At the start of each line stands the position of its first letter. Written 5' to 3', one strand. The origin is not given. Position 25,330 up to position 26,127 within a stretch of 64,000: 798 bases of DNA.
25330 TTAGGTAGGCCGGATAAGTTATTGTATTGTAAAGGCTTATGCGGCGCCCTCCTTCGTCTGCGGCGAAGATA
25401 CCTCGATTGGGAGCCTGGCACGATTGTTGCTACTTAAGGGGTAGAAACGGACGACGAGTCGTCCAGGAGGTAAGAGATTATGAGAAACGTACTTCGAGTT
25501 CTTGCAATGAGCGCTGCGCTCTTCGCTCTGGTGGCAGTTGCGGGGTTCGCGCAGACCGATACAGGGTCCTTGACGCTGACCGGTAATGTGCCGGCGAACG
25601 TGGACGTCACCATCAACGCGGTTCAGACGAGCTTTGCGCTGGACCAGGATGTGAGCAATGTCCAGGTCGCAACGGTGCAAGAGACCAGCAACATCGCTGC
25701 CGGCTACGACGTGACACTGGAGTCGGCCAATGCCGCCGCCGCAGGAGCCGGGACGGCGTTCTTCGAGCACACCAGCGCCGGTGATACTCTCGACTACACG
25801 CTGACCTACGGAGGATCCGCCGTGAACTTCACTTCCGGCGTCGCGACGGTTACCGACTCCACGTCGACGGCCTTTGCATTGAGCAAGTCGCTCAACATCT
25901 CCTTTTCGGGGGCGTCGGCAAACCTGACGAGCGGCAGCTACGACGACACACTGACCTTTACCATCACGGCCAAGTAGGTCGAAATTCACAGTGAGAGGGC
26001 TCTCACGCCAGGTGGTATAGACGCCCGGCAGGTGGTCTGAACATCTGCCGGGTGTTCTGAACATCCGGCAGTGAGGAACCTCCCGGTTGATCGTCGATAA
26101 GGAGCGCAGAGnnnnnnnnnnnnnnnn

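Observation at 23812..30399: Sigma-54/NtrC-controlled Csu/SCPU-type chaperone-usher pilus operon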

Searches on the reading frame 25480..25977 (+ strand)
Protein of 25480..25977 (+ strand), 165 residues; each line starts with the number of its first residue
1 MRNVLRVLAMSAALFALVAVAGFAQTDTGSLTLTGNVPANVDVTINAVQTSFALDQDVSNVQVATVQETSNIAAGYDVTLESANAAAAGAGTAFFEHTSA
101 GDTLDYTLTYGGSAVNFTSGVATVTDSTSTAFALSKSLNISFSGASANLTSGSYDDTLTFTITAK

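Call 4: search_protein_families(library=pfam, proteins=[window:25480-25977:+], max_evalue=1)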
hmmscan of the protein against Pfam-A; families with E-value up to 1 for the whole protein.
window:25480-25977:+ (165 aa): 2 families
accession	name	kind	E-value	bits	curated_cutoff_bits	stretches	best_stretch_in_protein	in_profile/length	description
PF01819.22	Levi_coat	-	0.0026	18.2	25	1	99-148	10-58/132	Levivirus coat protein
PF22321.2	Zona_CL2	-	0.16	12.4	26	1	56-154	30-125/154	Zonadhesin, second cohesin-like domain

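Call 6: search_protein_families(library=ncbifam, proteins=[window:25480-25977:+], max_evalue=0.1)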
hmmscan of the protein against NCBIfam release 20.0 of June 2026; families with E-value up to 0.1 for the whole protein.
window:25480-25977:+ (165 aa): 0 families

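Call 30: find_homologous_proteins(query=window:25480-25977:+, max_evalue=0.001)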
Query window:25480-25977:+ (165 aa): 61 proteins with E <= 0.001 among 1194 candidates.
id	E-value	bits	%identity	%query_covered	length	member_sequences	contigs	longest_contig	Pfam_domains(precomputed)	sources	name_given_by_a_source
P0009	5.7e-87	306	97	100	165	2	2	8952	-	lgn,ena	-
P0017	4.4e-36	142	54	100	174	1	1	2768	-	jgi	jgi:hypothetical protein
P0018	1.6e-35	140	53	100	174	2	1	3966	-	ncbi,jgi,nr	ncbi:MAG: hypothetical protein GVY29_00340 [Spirochaetes bacterium]|jgi:hypothetical protein|nr:hypo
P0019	4.5e-33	132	56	78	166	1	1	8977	-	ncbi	ncbi:hypothetical protein [Salinispira pacifica]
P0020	1.5e-29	121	45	100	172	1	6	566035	-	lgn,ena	-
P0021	3.4e-28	116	49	78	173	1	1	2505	-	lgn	-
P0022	1.9e-27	114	48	99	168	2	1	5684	-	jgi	jgi:hypothetical protein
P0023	2.3e-26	110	46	99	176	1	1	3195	-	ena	-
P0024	4.6e-26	109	49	85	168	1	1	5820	-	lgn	-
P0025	4.8e-26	109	44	98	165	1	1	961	-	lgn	-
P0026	8.2e-26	108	48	78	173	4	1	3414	-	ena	-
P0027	1.7e-25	107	46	100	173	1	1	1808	-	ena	-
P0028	2.0e-25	107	45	100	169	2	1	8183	-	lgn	-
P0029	2.2e-25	107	44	99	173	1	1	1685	-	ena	-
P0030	1.1e-24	105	46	100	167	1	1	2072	-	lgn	-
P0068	1.0e-13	69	43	73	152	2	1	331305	-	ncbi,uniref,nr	ncbi:hypothetical protein [Spirochaeta isovalerica]|uniref:Fimbrial protein n=1 Tax=Spirochaeta isov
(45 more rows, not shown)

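Call 31: search_solved_structures(query=window:25480-25977:+, max_evalue=10)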
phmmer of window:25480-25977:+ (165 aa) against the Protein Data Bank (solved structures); distinct sequences matched with E-value up to 10: 1.
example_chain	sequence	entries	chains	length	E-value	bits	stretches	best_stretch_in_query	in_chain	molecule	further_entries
8tse_A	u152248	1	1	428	1.1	12.5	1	38-116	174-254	Multidomain esterase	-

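Call 35: find_related_loci(query=A3, collection=metagenome_contigs, flank=6000)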
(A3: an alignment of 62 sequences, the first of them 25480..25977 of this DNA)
Query A3 (165 aa) in metagenome_contigs; peptide patterns used: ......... (x = any residue, [..] = any of these).
184 stretches matched a pattern; 101 encode a relative of the query (tblastn E <= 1e-3); the best 80 are kept; 80 distinct loci.
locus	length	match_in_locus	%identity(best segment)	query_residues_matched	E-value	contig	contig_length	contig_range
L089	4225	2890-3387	48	1-165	1e-33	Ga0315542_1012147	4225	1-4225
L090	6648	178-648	47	15-165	1e-32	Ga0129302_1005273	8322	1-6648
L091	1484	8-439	52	28-165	6e-33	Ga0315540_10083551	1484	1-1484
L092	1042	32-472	46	23-165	2e-31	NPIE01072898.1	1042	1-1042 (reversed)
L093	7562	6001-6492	45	1-165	7e-30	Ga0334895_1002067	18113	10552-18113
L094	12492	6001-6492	45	1-165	7e-30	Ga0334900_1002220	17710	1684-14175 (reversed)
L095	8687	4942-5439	45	2-164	7e-29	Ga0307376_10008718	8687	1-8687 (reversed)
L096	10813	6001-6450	47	23-165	4e-29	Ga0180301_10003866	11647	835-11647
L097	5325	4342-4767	45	28-165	5e-28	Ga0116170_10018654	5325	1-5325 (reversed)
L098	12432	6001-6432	45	28-165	3e-28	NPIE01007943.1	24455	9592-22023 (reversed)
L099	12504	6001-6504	44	1-165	8e-27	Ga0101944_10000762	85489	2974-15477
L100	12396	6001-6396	48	37-165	1e-26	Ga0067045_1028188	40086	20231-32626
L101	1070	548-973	44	28-165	3e-27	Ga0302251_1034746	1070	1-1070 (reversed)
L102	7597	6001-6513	41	1-165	2e-26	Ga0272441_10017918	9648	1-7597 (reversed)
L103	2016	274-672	49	37-165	2e-26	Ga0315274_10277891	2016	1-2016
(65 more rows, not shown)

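Call 40: predict_structure(alignment_id=A3)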
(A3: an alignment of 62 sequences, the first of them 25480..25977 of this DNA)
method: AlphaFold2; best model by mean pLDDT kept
length: 165 residues; sequences in the alignment: 62
mean_pLDDT: 90.3   pTM: 0.75
mean pLDDT of the five models: 90.3, 89.5, 89.5, 89.1, 87.2
residues with pLDDT >= 90: 129; 70-90: 12; 50-70: 22; < 50: 2
segments of 3 or more residues with pLDDT < 50: none
pLDDT, mean of each block of 10 residues (from residue 1): 60 60 73 92 95 97 97 96 98 97 98 98 93 91 97 98 96
secondary structure, 60 per line:
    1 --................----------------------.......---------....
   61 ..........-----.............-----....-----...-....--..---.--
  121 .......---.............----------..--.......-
elements in order: H3-18 E41-47 E57-70 E76-82 H83-88 E94-97 E103-105 E107-110 E121-127 E131-143 E158-164

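Call 44: fold_search(model_id=the predicted structure, library=pdb)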
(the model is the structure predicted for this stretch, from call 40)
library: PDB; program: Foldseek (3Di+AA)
matches with E <= 10: 737; with E <= 0.001: 12
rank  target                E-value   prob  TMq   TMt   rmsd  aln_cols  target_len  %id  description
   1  4y2l_D                1.6e-05  1.00  0.43  0.46  13.1       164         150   17  Structure of CFA/I pili major subunit CfaB trimer (released 2016-08-10)
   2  4y2l_A                1.8e-05  1.00  0.43  0.47  13.2       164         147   17  Structure of CFA/I pili major subunit CfaB trimer (released 2016-08-10)
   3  4y2l_F                2.3e-05  1.00  0.43  0.46  13.1       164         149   17  Structure of CFA/I pili major subunit CfaB trimer (released 2016-08-10)
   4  4y2n_C                2.8e-05  1.00  0.44  0.49  12.8       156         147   17  Structure of CFA/I pili major subunit CfaB trimer (released 2016-08-10)
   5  4y2l_B                6.3e-05  1.00  0.41  0.45  13.1       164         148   17  Structure of CFA/I pili major subunit CfaB trimer (released 2016-08-10)
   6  8cio_A                4.5e-04  1.00  0.44  0.45  12.5       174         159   15  Cryo-EM structure of the CupE pilus from Pseudomonas aeruginosa (released 2023-03-22)
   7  8ehs_A                4.8e-04  1.00  0.47  0.52  10.1       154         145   12  Cryo-EM reconstruction of the CS17 bacterial adhesion pili (released 2023-03-22)
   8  3dpb_B                5.9e-04  1.00  0.51  0.55   5.2       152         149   15  Crystal structure of the complex of the Caf1M chaperone with the mini-fiber of two Caf1 subunits (Caf1:Caf1), carrying (released 2009-07-14)
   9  6nrv_A                5.9e-04  1.00  0.46  0.50  11.7       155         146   15  Cryo-EM reconstruction of CFA/I pili (released 2019-09-11)
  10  2co3_B                6.3e-04  1.00  0.36  0.42  14.6       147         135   15  Salmonella enterica SafA pilin, head-to-tail swapped dimer of Ntd1 mutant (released 2006-06-27)
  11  2co3_A                8.2e-04  1.00  0.37  0.43  13.4       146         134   15  Salmonella enterica SafA pilin, head-to-tail swapped dimer of Ntd1 mutant (released 2006-06-27)
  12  3cre_B                8.2e-04  1.00  0.36  0.40   9.1       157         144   13  Electron Microscopy model of the Saf Pilus- Type A (released 2008-05-20)
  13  2co6_A                1.3e-03  1.00  0.38  0.45   7.0       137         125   14  Salmonella enterica SafA pilin in complex with the SafB chaperone (Type I) (released 2006-06-27)
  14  3dos_E                1.6e-03  1.00  0.51  0.55   5.1       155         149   15  Crystal structure of the complex of the Caf1M chaperone with the mini-fiber of two Caf1 subunits (Caf1:Caf1), carrying (released 2009-07-14)
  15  3dsn_E                1.8e-03  1.00  0.49  0.52   5.8       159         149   15  Crystal structure of the complex of the Caf1M chaperone with the mini-fiber of two Caf1 subunits (Caf1:Caf1), carrying (released 2009-07-14)
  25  7zl4_B                5.6e-03  1.00  0.42  0.44  12.7       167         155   16  Cryo-EM structure of archaic chaperone-usher Csu pilus of Acinetobacter baumannii (released 2022-08-03)
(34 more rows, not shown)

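Call 67: search_protein_families(library=pfam, alignment_id=A3, max_evalue=0.1)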
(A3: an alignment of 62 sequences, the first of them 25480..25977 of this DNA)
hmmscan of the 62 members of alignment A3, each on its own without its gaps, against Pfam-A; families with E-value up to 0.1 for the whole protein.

A. member 1, window:25480-25977:+ (165 aa): 1 family
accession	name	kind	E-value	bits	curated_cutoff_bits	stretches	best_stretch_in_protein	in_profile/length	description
PF01819.22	Levi_coat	-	0.0026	18.2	25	1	99-148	10-58/132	Levivirus coat protein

B. families by the number of members that match (of 62 scanned): 30 families (the first 25 are shown)
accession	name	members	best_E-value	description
PF05229.21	SCPU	6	0.00029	Spore Coat Protein U domain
PF01819.22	Levi_coat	2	0.0026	Levivirus coat protein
PF18320.6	Csc2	2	0.0086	Csc2 Crispr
PF12706.13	Lactamase_B_2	2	0.0099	Beta-lactamase superfamily domain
PF10836.13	DUF2574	2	0.03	Protein of unknown function (DUF2574)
PF22701.2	Mala_s_1-like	1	0.0019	Mal s 1 allergenic protein-like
PF19198.5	RsaA_NTD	1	0.0019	RsaA N-terminal domain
PF10507.14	TMEM65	1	0.0068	Transmembrane protein 65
PF11196.13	DUF2834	1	0.0069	Protein of unknown function DUF2834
PF12019.13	GspH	1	0.015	Type II transport protein GspH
PF13670.12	PepSY_2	1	0.024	Peptidase propeptide and YPEB domain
PF17065.10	UPF0669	1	0.027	Putative cytokine, C6ORF120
PF21158.3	flgK_1st_1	1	0.028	Flagellar hook-associated protein 1, D2-like domain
PF10988.14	DUF2807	1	0.033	Putative auto-transporter adhesin, head GIN domain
PF02641.20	DUF190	1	0.038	Uncharacterized ACR, COG1993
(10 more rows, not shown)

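Call 71: search_protein_families(library=pfam, proteins=[L100:4197-5822:+, L100:3596-4033:-], max_evalue=0.001)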
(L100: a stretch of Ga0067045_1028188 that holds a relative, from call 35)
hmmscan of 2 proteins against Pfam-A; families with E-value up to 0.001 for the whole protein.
L100:4197-5822:+ (541 aa): 8 families
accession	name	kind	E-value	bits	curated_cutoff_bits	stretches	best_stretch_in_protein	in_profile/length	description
PF00158.32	Sigma54_activat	-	8.4e-65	218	20.2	1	221-383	6-167/168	Sigma-54 interaction domain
PF25601.1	AAA_lid_14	-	4.6e-22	78.1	27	1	389-467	1-80/87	AAA+ ATPase lid domain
PF14532.12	Sigma54_activ_2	-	7.1e-18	65.6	25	1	222-388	5-138/138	Sigma-54 interaction domain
PF07728.20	AAA_5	-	3.1e-11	43.9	22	1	241-361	2-125/139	AAA domain (dynein-related subfamily)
PF02954.25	HTH_8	-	1.6e-08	34.6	22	1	491-528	4-41/42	Bacterial regulatory protein, Fis family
PF00004.35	AAA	-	3.9e-06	27.8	21.2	1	241-362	1-111/131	ATPase family associated with various cellular activities (AAA)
PF06956.16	RtcR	-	8.1e-06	25.9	23.1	1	80-176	68-162/183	Regulator of RNA terminal phosphate cyclase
PF01078.27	Mg_chelatase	-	0.00035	20.5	20.3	0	228-358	12-157/207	Magnesium chelatase, subunit ChlI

L100:3596-4033:- (145 aa): 1 family
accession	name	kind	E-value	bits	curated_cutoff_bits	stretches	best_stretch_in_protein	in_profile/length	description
PF08308.17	PEGA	-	1.5e-09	38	20.8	1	51-92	7-48/71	PEGA domain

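Call 77: find_encoding_contigs(protein=P0019, flank=8000, max_places=2)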
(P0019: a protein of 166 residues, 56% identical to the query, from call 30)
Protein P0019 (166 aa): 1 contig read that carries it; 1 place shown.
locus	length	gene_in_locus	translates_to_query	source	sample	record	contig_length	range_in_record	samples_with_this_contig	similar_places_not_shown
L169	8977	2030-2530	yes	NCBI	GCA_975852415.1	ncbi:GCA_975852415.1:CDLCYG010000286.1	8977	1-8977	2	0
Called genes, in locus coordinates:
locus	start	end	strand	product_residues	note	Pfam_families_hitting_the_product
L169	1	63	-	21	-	?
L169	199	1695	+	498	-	PF00072:Response_reg, PF00158:Sigma54_activat, PF14532:Sigma54_activ_2, PF07728:AAA_5 (weak), PF25601:AAA_lid_14, PF02954:HTH_8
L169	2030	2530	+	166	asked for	-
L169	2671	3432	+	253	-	PF00345:PapD_N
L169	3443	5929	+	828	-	PF13620:CarboxypepD_reg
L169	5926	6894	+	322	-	PF05229:SCPU (weak)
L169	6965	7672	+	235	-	PF00175:NAD_binding_1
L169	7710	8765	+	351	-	PF21016:RlmN_N, PF04055:Radical_SAM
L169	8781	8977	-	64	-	?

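Call 78: find_encoding_contigs(protein=P0068, flank=8000, max_places=2)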
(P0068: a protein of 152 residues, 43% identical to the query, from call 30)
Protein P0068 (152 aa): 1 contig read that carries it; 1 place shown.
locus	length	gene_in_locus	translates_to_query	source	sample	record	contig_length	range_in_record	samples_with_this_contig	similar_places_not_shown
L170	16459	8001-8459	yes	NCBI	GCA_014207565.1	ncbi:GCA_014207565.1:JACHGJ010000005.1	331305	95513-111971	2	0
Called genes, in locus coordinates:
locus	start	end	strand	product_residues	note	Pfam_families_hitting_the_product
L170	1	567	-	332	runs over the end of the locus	PF12127:FloA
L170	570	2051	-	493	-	PF25145:NfeD1b_N, PF24961:NfeD_membrane, PF01957:NfeD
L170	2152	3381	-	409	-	PF01590:GAF, PF13185:GAF_2 (weak), PF13487:HD_5, PF01966:HD, PF13487:HD_5 (weak)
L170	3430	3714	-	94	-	PF07876:Dabb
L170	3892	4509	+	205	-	PF00163:Ribosomal_S4, PF01479:S4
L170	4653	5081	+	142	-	PF00717:Peptidase_S24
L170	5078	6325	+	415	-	PF00817:IMS, PF11799:IMS_C, PF13438:DUF4113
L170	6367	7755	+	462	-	PF00072:Response_reg, PF00158:Sigma54_activat, PF14532:Sigma54_activ_2, PF07724:AAA_2 (weak), PF07728:AAA_5 (weak), PF25601:AAA_lid_14, PF02954:HTH_8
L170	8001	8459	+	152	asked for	-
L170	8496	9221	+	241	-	PF00345:PapD_N (weak)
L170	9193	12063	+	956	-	PF00577:Usher (weak)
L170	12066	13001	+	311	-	PF05229:SCPU (weak)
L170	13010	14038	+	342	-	PF21016:RlmN_N, PF04055:Radical_SAM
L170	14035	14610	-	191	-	PF01227:GTP_cyclohydroI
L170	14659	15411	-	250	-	PF00106:adh_short, PF13561:adh_short_C2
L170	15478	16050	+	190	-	PF01812:5-FTHF_cyc-lig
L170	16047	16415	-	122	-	-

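Call 85: search_protein_representatives(alignment_id=A3)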
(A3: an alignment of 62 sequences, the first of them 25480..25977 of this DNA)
Query: 62 sequences, 170 profile positions. Proteins with E-value up to 0.001 (for the whole library): 1706; up to 1e-10: 1011; up to 1e-30: 183. The best 150 are listed.
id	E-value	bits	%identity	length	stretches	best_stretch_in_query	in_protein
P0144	2.3e-63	228.9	-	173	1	6-170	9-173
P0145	3.5e-57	208.8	-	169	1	1-169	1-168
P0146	8.4e-56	204.3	-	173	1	4-170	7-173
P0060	1.8e-55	203.2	-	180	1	4-170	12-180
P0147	9.5e-55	200.9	-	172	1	5-170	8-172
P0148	1.5e-54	200.2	-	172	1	6-170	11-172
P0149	9.4e-54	197.6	-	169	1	1-170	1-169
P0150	1.3e-53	197.2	-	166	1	8-170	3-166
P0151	1.1e-52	194.2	-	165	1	5-170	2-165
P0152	8.1e-52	191.4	-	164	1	6-170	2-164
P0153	1.1e-51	190.9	-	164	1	6-170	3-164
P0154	1.2e-51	190.8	-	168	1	1-170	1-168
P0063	6.8e-51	188.3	-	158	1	1-170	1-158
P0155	7.1e-49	181.8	-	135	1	36-170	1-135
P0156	1.9e-48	180.4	-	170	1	5-170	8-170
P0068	8.4e-42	158.8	-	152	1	7-169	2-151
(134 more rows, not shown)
